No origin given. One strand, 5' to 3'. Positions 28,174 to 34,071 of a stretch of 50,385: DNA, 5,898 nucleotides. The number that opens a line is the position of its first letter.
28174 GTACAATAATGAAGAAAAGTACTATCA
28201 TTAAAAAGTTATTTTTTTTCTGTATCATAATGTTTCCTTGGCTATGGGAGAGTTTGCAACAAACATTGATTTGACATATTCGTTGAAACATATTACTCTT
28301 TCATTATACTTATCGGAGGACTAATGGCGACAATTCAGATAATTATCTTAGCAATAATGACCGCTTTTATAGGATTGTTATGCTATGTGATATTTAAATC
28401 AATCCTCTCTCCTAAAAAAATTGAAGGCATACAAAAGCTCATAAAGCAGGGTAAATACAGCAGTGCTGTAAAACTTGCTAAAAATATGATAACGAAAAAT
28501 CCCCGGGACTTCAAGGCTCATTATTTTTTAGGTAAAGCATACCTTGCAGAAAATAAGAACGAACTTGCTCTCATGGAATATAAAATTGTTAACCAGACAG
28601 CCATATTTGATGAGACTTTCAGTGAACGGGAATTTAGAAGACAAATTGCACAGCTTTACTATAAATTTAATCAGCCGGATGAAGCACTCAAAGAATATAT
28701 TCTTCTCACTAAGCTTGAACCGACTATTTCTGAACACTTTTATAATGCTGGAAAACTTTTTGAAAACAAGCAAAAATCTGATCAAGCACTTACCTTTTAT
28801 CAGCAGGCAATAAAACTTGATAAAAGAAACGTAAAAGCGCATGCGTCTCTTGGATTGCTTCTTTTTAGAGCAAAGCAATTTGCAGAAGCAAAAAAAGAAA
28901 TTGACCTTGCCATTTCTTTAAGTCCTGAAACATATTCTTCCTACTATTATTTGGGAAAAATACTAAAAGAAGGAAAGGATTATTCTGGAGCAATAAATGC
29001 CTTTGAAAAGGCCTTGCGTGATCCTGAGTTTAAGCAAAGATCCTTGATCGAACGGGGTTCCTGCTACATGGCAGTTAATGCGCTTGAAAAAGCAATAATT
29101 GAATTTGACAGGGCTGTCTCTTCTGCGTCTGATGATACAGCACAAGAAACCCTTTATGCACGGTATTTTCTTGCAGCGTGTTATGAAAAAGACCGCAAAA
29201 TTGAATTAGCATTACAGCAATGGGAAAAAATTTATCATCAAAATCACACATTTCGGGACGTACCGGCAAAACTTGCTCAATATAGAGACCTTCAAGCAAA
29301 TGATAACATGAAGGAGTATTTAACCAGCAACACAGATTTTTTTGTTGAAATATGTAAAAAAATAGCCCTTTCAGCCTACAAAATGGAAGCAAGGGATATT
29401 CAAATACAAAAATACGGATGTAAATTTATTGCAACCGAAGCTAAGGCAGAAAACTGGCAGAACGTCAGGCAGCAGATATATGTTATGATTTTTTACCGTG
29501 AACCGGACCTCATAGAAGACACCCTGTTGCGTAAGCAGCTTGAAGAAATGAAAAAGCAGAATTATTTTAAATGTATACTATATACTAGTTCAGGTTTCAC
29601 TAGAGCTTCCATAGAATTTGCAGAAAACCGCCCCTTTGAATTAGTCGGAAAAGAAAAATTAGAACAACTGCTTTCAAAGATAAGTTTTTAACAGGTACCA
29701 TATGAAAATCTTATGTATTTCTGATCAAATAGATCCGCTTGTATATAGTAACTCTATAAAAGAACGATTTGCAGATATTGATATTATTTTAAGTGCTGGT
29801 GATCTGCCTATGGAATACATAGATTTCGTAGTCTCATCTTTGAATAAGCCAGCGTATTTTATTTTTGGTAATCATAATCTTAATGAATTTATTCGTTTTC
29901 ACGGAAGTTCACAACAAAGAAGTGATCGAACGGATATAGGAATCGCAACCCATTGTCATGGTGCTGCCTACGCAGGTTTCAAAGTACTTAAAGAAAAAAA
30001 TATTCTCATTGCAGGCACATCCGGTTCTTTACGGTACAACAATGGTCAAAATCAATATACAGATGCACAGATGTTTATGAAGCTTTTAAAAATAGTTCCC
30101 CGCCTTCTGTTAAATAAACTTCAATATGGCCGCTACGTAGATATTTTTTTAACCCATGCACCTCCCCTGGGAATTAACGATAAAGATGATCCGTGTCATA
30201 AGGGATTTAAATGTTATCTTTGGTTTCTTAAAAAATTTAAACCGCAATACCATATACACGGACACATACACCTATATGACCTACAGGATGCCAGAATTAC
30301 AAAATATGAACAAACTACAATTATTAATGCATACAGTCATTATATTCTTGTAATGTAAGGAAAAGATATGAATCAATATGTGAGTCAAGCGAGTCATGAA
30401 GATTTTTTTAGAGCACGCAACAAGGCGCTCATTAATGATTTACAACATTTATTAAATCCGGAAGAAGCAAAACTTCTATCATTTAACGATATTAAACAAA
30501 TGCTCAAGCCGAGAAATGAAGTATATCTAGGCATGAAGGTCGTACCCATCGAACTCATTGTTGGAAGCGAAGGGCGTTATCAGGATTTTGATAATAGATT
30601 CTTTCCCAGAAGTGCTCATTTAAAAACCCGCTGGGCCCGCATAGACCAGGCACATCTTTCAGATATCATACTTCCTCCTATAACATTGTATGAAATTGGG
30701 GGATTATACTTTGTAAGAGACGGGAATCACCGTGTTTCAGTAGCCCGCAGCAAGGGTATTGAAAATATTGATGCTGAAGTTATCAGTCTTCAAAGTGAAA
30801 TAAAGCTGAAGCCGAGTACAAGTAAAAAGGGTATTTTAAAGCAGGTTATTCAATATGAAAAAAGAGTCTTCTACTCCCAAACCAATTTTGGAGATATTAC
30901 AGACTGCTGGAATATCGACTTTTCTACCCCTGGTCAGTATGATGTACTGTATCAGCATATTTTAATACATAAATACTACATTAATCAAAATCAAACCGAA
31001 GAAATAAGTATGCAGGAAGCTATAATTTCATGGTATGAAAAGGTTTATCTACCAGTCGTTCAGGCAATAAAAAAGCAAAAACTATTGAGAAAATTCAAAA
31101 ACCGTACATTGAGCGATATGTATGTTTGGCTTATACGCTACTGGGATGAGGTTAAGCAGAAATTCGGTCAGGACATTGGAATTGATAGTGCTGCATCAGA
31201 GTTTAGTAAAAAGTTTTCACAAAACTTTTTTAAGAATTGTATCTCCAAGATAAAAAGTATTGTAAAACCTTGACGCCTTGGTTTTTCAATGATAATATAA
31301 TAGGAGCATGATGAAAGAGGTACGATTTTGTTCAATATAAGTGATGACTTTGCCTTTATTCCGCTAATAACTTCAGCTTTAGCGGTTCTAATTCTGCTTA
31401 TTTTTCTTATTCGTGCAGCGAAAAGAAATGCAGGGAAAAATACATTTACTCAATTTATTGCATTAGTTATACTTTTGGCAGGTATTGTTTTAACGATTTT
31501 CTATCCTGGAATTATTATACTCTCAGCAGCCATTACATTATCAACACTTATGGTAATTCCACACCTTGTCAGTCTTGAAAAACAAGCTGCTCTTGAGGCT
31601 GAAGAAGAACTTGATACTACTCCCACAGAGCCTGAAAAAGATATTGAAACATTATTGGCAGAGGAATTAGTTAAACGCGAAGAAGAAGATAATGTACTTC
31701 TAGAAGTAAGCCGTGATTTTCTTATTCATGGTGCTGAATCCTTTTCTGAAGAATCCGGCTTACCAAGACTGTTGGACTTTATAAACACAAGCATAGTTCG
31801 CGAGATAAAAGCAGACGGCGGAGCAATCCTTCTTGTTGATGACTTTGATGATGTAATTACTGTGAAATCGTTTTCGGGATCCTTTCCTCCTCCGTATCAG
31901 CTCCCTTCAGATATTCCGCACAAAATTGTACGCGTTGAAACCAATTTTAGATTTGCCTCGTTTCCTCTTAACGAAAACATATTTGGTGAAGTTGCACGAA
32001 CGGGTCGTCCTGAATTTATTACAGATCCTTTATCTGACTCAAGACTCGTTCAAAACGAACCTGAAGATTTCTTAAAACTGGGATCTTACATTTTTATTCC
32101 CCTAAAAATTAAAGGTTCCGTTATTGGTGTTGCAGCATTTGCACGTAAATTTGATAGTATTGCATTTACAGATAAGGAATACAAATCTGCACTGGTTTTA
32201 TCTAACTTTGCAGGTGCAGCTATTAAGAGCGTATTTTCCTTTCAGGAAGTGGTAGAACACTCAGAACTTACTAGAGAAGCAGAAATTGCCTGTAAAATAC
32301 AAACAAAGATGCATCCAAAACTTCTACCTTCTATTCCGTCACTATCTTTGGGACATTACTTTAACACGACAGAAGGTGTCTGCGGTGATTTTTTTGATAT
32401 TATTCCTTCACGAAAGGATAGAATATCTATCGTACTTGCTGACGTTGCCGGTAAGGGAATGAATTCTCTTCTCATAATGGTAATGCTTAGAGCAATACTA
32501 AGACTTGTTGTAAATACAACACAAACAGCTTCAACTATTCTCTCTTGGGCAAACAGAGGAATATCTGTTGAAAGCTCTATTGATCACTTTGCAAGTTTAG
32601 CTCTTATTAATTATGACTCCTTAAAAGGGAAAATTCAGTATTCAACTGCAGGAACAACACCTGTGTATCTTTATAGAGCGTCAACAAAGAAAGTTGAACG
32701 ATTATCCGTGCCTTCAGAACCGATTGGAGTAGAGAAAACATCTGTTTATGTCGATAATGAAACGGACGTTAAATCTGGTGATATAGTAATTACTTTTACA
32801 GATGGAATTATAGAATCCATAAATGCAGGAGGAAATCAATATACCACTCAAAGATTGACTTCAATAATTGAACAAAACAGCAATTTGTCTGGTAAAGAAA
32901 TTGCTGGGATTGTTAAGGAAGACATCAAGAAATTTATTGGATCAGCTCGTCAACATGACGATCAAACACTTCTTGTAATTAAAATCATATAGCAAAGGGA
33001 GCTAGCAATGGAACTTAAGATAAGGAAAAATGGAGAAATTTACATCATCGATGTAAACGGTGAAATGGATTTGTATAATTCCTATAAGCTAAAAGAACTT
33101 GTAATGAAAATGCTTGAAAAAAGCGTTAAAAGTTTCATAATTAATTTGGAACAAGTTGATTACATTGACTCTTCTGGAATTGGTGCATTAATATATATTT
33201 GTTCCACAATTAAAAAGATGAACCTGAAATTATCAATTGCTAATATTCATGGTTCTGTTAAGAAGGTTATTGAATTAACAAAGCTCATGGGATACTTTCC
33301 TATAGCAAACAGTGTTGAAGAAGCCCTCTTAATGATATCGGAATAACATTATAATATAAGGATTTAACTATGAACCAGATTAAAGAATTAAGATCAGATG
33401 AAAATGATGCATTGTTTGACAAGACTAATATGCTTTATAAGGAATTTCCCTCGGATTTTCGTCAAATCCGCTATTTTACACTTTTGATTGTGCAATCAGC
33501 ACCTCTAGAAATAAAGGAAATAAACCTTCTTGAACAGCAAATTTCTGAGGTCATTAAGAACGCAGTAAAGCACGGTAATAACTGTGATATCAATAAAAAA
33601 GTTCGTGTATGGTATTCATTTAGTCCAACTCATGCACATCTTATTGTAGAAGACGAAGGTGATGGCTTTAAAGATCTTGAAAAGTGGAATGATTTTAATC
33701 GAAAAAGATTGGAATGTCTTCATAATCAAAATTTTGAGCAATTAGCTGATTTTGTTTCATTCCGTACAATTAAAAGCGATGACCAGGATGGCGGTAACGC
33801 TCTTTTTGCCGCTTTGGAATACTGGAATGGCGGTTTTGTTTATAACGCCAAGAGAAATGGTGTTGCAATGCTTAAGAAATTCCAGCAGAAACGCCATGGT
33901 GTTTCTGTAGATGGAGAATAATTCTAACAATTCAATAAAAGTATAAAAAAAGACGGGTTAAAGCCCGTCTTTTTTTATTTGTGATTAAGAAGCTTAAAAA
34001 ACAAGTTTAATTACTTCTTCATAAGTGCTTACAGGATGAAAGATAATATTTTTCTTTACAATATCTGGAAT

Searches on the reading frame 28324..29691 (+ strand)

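Call 28: search_protein_families(library=pfam, proteins=[window:28324-29691:+], max_evalue=0.0001)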
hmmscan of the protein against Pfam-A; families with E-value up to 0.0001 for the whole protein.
window:28324-29691:+ (455 aa): 15 families
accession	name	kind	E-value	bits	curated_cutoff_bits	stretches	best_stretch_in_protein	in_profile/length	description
PF07719.23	TPR_2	-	2.9e-21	74.2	27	0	206-232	3-29/34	Tetratricopeptide repeat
PF13432.12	TPR_16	-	6.5e-21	74.9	32.7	0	39-85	7-52/65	Tetratricopeptide repeat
PF14559.12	TPR_19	-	2.7e-20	72.9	25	2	39-82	1-44/68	Tetratricopeptide repeat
PF00515.34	TPR_1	-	7.5e-17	60.8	27.8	0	139-169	4-34/34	Tetratricopeptide repeat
PF13414.12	TPR_11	-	9.4e-16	57.7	26.8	1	150-182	8-40/42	TPR repeat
PF13428.12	TPR_14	-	7.7e-14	51.3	23.5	0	171-212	2-43/44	Tetratricopeptide repeat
PF13181.12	TPR_8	-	4e-12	45.7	25.7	0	140-168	5-33/34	Tetratricopeptide repeat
PF13431.12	TPR_17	-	3.2e-11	43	24.4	0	158-190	1-33/34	Tetratricopeptide repeat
PF13424.12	TPR_12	-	1.6e-09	38.2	30.1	0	175-232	8-73/77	Tetratricopeptide repeat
PF23914.1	TPR_CcmH_CycH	-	3e-07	30.8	42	0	146-199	97-150/158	Cytochrome c-type biogenesis protein H TPR domain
PF13174.12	TPR_6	-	3.9e-07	30.7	26.3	0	206-232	2-28/33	Tetratricopeptide repeat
PF22860.2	DUF7017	-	1.4e-06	28.8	27.5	0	108-199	7-100/141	Domain of unknown function (DUF7017)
PF12895.13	ANAPC3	-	1.5e-06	28.8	27.2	0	150-230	3-82/82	Anaphase-promoting complex, cyclosome, subunit 3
PF13371.12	TPR_9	-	2.8e-05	24.5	35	0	242-274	33-65/73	Tetratricopeptide repeat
PF13176.12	TPR_7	-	3.1e-05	24.2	27.9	0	140-169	3-34/36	Tetratricopeptide repeat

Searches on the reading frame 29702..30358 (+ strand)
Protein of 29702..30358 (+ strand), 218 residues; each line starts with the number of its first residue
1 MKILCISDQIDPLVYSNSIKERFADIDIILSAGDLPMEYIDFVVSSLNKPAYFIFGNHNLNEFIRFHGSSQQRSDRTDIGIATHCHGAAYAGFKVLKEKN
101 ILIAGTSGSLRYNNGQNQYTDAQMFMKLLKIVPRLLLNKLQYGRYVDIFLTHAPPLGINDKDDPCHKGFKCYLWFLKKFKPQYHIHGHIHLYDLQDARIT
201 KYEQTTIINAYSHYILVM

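Call 29: search_protein_families(library=pfam, proteins=[window:29702-30358:+], max_evalue=0.0001)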
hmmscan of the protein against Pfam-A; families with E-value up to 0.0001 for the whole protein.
window:29702-30358:+ (218 aa): 2 families
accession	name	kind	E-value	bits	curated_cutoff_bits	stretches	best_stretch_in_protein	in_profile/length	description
PF00149.33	Metallophos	-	7.6e-10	40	21.5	1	1-191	1-190/191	Calcineurin-like phosphoesterase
PF12850.12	Metallophos_2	-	1.7e-05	25.3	27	0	1-76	1-81/154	Calcineurin-like phosphoesterase superfamily domain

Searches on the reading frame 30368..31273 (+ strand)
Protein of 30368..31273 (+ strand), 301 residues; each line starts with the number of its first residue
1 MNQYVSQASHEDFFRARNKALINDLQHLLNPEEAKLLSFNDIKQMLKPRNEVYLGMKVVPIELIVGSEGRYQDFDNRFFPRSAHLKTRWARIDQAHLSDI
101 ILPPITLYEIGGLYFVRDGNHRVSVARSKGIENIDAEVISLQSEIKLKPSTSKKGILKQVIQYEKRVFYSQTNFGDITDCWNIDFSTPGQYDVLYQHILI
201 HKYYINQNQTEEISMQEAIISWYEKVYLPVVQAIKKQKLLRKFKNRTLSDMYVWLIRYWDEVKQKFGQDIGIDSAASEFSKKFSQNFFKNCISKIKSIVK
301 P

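Call 29: search_protein_families(library=pfam, proteins=[window:30368-31273:+], max_evalue=0.0001)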
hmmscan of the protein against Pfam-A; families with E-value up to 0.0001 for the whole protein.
window:30368-31273:+ (301 aa): 0 families

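Call 60: search_protein_families(library=pfam, proteins=[window:30368-31273:+], max_evalue=0.001)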
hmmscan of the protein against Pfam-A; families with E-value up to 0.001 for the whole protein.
window:30368-31273:+ (301 aa): 1 family
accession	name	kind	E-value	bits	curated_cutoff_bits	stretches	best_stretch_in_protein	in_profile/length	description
PF13224.11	DUF4032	-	0.00045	20.6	23.8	0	194-226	130-162/163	Domain of unknown function (DUF4032)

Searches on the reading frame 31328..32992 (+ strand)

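Call 29: search_protein_families(library=pfam, proteins=[window:31328-32992:+], max_evalue=0.0001)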
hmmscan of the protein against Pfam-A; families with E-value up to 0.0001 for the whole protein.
window:31328-32992:+ (554 aa): 3 families
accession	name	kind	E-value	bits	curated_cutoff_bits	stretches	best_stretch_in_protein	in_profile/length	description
PF07228.17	SpoIIE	-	7.8e-39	134.1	25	1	363-553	2-191/192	Stage II sporulation protein E (SpoIIE)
PF13185.12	GAF_2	-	7.1e-10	39.7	28.6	1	149-299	8-135/136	GAF domain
PF01590.32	GAF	-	8.1e-07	30.1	22.4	1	160-299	17-133/133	GAF domain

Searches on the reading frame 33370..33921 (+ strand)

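Call 29: search_protein_families(library=pfam, proteins=[window:33370-33921:+], max_evalue=0.0001)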
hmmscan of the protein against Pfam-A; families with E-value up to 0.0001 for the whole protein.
window:33370-33921:+ (183 aa): 1 family
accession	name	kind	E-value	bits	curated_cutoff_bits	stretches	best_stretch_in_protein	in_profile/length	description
PF13581.12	HATPase_c_2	-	5e-07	30.2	27.4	1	31-111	9-89/127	Histidine kinase-like ATPase domain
